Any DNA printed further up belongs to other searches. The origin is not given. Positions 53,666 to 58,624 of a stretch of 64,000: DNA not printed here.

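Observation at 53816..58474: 1552-aa fusion of an adenylate-forming (ANL) domain, a ~900-aa uncharacterised core and a C-terminal GNAT acetyltransferase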

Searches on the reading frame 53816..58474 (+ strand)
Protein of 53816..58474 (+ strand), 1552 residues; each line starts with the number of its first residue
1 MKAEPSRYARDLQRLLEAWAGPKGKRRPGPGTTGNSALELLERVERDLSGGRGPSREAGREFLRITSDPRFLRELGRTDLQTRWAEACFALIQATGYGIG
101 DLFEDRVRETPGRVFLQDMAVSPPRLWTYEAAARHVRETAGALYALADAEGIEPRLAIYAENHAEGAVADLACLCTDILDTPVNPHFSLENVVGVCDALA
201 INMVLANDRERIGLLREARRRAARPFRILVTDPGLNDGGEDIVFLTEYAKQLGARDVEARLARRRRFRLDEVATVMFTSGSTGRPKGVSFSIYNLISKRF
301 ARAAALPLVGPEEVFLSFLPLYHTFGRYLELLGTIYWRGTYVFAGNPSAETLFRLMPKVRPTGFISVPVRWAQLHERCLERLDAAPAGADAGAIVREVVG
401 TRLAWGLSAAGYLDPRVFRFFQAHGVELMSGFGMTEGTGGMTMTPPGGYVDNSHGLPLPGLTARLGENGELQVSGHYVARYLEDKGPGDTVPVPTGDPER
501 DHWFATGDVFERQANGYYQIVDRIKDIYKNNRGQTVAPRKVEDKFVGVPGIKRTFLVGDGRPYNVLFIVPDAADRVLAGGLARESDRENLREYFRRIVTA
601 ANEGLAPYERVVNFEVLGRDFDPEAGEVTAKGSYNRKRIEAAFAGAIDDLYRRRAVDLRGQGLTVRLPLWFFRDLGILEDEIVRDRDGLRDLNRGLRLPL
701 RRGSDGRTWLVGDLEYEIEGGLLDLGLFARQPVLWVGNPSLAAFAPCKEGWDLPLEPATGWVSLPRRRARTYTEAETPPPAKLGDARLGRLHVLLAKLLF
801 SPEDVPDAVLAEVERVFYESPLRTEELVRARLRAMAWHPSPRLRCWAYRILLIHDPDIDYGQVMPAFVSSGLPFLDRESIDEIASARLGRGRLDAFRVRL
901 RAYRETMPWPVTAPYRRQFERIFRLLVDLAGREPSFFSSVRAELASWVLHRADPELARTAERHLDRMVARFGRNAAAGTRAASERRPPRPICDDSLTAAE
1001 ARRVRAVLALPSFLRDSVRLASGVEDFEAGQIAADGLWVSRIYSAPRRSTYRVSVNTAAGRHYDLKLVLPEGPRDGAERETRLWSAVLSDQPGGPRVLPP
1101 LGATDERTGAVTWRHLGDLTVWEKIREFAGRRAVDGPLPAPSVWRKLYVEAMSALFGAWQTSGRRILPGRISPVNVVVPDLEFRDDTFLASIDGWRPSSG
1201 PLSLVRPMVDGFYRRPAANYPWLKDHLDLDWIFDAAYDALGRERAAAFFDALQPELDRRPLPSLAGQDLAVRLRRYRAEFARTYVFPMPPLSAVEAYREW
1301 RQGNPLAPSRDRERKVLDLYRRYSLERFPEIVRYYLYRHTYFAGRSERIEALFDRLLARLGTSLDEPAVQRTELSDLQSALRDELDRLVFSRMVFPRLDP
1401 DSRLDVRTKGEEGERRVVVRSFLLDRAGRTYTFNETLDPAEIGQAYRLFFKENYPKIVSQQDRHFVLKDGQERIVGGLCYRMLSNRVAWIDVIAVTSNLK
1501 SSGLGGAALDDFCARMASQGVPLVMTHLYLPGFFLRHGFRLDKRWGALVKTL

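Call 5: search_protein_families(library=pfam, proteins=[window:53816-58474:+], max_evalue=1)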
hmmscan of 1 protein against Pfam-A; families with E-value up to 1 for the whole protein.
window:53816-58474:+ (1552 aa): 5 families
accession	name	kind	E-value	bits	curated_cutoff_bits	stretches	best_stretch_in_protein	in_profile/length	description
PF00501.34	AMP-binding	-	8.9e-46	156.9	29.9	1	103-478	1-379/384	AMP-binding enzyme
PF23562.2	AMP-binding_C_3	-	2e-09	38.3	20.8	1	532-653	8-122/124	AMP-binding enzyme C-terminal domain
PF00583.31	Acetyltransf_1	-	5.3e-05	23.9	20.7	1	1453-1538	24-115/116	Acetyltransferase (GNAT) family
PF13508.13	Acetyltransf_7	-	0.043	14.6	27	1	1462-1540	3-83/84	Acetyltransferase (GNAT) domain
PF21994.1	AGAO-like_N2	-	0.082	13.6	27.4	0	997-1022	1-26/76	AGAO-like N2 domain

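Call 6: search_protein_families(library=ncbifam, proteins=[window:53816-58474:+], max_evalue=1)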
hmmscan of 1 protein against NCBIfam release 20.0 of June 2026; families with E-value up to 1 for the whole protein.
window:53816-58474:+ (1552 aa): 86 families (the best 25 are shown)
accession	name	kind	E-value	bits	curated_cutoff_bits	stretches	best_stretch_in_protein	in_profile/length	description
NF038343.1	ligase_FadD11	exception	5e-37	127.6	950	2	396-653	321-583/585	fatty acid--CoA ligase FadD11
NF004837.0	PRK06187.1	subfamily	4.7e-34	117.5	476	1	99-558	10-455/531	long-chain-fatty-acid--CoA ligase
NF006182.0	PRK08316.1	subfamily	1.8e-26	92.7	663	2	98-376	12-276/523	fatty acyl-CoA synthetase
NF005801.1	PRK07656.1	equivalog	1.2e-24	86.8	657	1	126-558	26-436/500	FadD3 family acyl-CoA ligase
NF041592.1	carboxyl_red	equivalog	2.2e-24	85.2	1300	1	265-655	226-623/1160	carboxylic acid reductase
NF004511.1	PRK05852.1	equivalog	4e-23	81.8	650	1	101-644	3-505/505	FadD7 family fatty acid--CoA ligase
NF004114.0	PRK05605.1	equivalog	5e-23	81.2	766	1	260-599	211-538/575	long-chain-fatty-acid--CoA ligase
NF006572.0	PRK09088.1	equivalog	1.4e-22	80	696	1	108-558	12-421/491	acyl-CoA synthetase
TIGR01923.1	menE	equivalog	3.6e-22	78.8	330.15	2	155-326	26-168/442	o-succinylbenzoate--CoA ligase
NF005702.0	PRK07514.1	subfamily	7.2e-22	77.4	558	1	112-558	18-433/506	malonyl-CoA synthase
NF005714.0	PRK07529.1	subfamily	4.7e-21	74.8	632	1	246-558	195-508/640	acyl-CoA synthetase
NF009232.0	PRK12582.1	subfamily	2.3e-20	72.4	777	1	99-655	51-617/624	acyl-CoA synthetase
TIGR03098.1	ligase_PEP_1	hypoth_equivalog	2.6e-20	72.4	592.35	2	101-378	4-269/517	acyl-CoA ligase (AMP-forming), exosortase A system-associated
TIGR01733.1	AA-adenyl-dom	subfamily_domain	7.6e-20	71.1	317.4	1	128-553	1-406/409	amino acid adenylation domain-containing protein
NF005858.0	PRK07787.1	subfamily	2.8e-19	68.9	575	1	137-558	30-407/471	acyl-CoA synthetase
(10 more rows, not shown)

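Call 7: find_homologous_proteins(query=window:53816-58471:+)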
Query window:53816-58471:+ (1552 aa): 1846 proteins with E <= 0.001 among 8000 candidates; the best 120 are listed.
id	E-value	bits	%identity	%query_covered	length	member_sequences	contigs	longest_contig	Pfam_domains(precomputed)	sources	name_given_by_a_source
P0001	0.0e+0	3396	95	100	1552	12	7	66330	PF00501.35,PF23562.3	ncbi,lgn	-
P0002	0.0e+0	3090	87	100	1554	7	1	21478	PF00501.35,PF23562.3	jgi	jgi:long-chain acyl-CoA synthetase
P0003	0.0e+0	2916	82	99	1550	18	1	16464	PF00501.35,PF23562.3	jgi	jgi:long-subunit acyl-CoA synthetase (AMP-forming)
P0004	0.0e+0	2824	80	99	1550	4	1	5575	PF00501.35,PF23562.3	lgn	-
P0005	0.0e+0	2757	81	97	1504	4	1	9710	PF00501.35,PF23562.3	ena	-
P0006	0.0e+0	2756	78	100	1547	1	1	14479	PF00501.35,PF23562.3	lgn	-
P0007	0.0e+0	2753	78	99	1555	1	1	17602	PF00501.35,PF23562.3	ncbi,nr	ncbi:MAG: AMP-binding protein [Candidatus Aminicenantes bacterium]|nr:AMP-binding protein [Candidatu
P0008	0.0e+0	2739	78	100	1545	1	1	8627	PF00501.35,PF23562.3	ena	-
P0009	0.0e+0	2735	80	97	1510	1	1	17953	PF00501.35,PF23562.3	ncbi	-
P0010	0.0e+0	2733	78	99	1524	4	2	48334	PF00501.35,PF23562.3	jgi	-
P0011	0.0e+0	2729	77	100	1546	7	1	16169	PF00501.35,PF23562.3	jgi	-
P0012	0.0e+0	2728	77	100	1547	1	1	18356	PF00501.35,PF23562.3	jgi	jgi:long-subunit acyl-CoA synthetase (AMP-forming)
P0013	0.0e+0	2725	77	99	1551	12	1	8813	PF00501.35,PF23562.3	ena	-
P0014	0.0e+0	2725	79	98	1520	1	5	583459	PF00501.35,PF23562.3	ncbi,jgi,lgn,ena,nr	ncbi:MAG TPA: AMP-binding protein [Candidatus Aminicenantes bacterium]|nr:AMP-binding protein [Candi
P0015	0.0e+0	2721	79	97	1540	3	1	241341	PF00501.35,PF23562.3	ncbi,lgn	ncbi:MAG: AMP-binding protein [Acidobacteriota bacterium]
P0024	0.0e+0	2667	75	100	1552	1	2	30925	PF00501.35,PF23562.3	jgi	-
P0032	0.0e+0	2012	60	98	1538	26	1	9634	PF00501.35,PF23562.3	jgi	-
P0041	0.0e+0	1875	56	99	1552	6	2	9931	PF00501.35,PF23562.3,PF00583.32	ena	-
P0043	0.0e+0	1853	56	99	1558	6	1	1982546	PF00501.35,PF23562.3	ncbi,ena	-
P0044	0.0e+0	1844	57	96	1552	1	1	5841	PF00501.35,PF23562.3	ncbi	-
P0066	0.0e+0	1674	53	96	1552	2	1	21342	PF00501.35,PF23562.3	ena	-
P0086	0.0e+0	1522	46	99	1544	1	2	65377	PF13673.14,PF13508.14,PF00501.35,PF23562.3,PF14542.13,PF00583.32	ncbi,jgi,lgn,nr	ncbi:MAG: GNAT family N-acetyltransferase [Gemmatimonadetes bacterium]|nr:MAG: GNAT family N-acetylt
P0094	0.0e+0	1493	46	97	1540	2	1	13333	PF13508.14,PF00501.35,PF23562.3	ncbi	ncbi:MAG: GNAT family N-acetyltransferase [Candidatus Kapaibacterium sp.]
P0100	0.0e+0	1485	44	99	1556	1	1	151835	PF13673.14,PF13508.14,PF00501.35,PF23562.3,PF00583.32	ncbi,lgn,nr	ncbi:GNAT family N-acetyltransferase [bacterium]|nr:GNAT family N-acetyltransferase [bacterium]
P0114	0.0e+0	1462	44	99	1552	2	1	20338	PF13673.14,PF00501.35,PF23562.3,PF00583.32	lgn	-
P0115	0.0e+0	1462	46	99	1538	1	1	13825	PF00501.35,PF23562.3,PF00583.32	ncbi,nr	ncbi:MAG: AMP-binding protein [Acidobacteria bacterium]|nr:AMP-binding protein [Acidobacteriota bact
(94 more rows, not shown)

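Call 16: find_encoding_contigs(protein=P0043, flank=8000, max_places=2)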
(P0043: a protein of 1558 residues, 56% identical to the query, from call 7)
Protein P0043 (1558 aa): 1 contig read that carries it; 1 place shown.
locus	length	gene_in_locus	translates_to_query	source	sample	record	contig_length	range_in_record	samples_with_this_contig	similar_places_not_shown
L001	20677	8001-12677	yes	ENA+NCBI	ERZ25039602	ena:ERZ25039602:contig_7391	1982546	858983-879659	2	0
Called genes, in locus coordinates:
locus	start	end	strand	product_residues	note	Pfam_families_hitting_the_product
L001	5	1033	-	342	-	PF00365:PFK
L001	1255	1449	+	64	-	PF12728:HTH_17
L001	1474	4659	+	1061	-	PF08447:PAS_3, PF08448:PAS_4, PF00989:PAS, PF13426:PAS_9, PF00989:PAS, PF08447:PAS_3, PF13426:PAS_9, PF07568:HisKA_2, +8 more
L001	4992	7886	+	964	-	PF00989:PAS, PF08448:PAS_4, PF13426:PAS_9, PF00989:PAS, PF08448:PAS_4, PF13426:PAS_9, PF00989:PAS, PF08448:PAS_4, +6 more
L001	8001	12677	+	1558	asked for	PF00501:AMP-binding, PF23562:AMP-binding_C_3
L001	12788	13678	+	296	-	PF00763:THF_DHG_CYH, PF02882:THF_DHG_CYH_C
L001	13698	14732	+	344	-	PF00586:AIRS, PF02769:AIRS_C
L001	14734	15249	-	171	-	PF14522:Cytochrome_C7 (faint), PF13435:Cytochrome_C554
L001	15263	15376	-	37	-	PF01578:Cytochrom_C_asm (weak)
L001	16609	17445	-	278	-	PF05140:ResB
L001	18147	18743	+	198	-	PF01855:POR_N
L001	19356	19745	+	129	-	PF02775:TPP_enzyme_C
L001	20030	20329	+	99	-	PF01558:POR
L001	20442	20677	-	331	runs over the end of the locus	-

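Call 17: find_encoding_contigs(protein=P0100, flank=8000, max_places=2)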
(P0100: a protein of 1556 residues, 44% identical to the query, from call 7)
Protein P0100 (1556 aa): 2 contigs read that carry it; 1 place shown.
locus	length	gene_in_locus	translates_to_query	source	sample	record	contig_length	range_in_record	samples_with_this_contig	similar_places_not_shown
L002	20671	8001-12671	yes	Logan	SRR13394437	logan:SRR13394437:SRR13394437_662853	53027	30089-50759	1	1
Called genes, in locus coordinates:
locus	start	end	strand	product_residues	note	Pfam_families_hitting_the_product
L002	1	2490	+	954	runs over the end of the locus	PF00929:RNase_T, PF16473:Rv2179c-like (weak), PF04851:ResIII (faint), PF00270:DEAD (faint), PF13307:Helicase_C_2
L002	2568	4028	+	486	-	PF00478:IMPDH, PF03060:NMO (faint), PF00571:CBS, PF01070:FMN_dh (weak)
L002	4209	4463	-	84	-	PF01649:Ribosomal_S20p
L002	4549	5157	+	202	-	-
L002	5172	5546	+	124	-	PF09579:Spore_YtfJ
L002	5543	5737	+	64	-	-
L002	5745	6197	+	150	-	PF00692:dUTPase, PF22769:DCD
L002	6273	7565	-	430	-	PF00285:Citrate_synt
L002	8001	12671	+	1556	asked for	PF00501:AMP-binding, PF23562:AMP-binding_C_3, PF00583:Acetyltransf_1, PF13508:Acetyltransf_7 (weak), PF13673:Acetyltransf_10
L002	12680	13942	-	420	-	-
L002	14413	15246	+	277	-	PF00532:Peripla_BP_1, PF13407:Peripla_BP_4, PF13377:Peripla_BP_3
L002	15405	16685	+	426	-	PF10509:GalKase_gal_bdg, PF00288:GHMP_kinases_N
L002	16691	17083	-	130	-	-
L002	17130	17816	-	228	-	PF05239:PRC (faint)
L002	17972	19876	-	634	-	PF06480:FtsH_ext, PF00004:AAA, PF07728:AAA_5 (faint), PF17862:AAA_lid_3, PF01434:Peptidase_M41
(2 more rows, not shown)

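Call 20: find_encoding_contigs(protein=P0086, flank=8000, max_places=2)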
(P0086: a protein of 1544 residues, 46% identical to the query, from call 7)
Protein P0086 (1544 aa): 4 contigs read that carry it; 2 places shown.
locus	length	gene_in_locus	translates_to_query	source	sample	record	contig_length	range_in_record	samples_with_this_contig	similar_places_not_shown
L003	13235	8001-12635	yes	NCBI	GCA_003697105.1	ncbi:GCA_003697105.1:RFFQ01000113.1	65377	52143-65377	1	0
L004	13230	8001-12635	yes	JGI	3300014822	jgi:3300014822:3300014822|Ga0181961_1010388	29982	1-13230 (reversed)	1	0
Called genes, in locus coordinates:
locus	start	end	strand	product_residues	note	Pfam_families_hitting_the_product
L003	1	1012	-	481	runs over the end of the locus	PF00342:PGI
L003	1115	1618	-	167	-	PF00588:SpoU_methylase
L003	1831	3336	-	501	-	PF02074:Peptidase_M32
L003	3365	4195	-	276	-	PF01972:SDH_protease, PF00574:CLP_protease (weak), PF25145:NfeD1b_N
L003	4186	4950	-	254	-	PF01694:Rhomboid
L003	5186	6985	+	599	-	PF04055:Radical_SAM, PF16199:Radical_SAM_C, PF05430:Methyltransf_30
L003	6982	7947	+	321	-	-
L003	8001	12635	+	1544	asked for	PF00501:AMP-binding, PF23562:AMP-binding_C_3, PF00583:Acetyltransf_1, PF13508:Acetyltransf_7, PF13673:Acetyltransf_10 (weak), PF14542:Acetyltransf_CG (weak)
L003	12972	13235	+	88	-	PF03160:Calx-beta (weak)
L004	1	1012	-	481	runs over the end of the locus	PF00342:PGI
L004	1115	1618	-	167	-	PF00588:SpoU_methylase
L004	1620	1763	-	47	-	-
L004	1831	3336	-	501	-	PF02074:Peptidase_M32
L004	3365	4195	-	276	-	PF01972:SDH_protease, PF00574:CLP_protease (weak), PF25145:NfeD1b_N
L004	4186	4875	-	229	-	PF01694:Rhomboid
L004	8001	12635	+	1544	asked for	PF00501:AMP-binding, PF23562:AMP-binding_C_3, PF00583:Acetyltransf_1, PF13508:Acetyltransf_7, PF13673:Acetyltransf_10 (weak), PF14542:Acetyltransf_CG (weak)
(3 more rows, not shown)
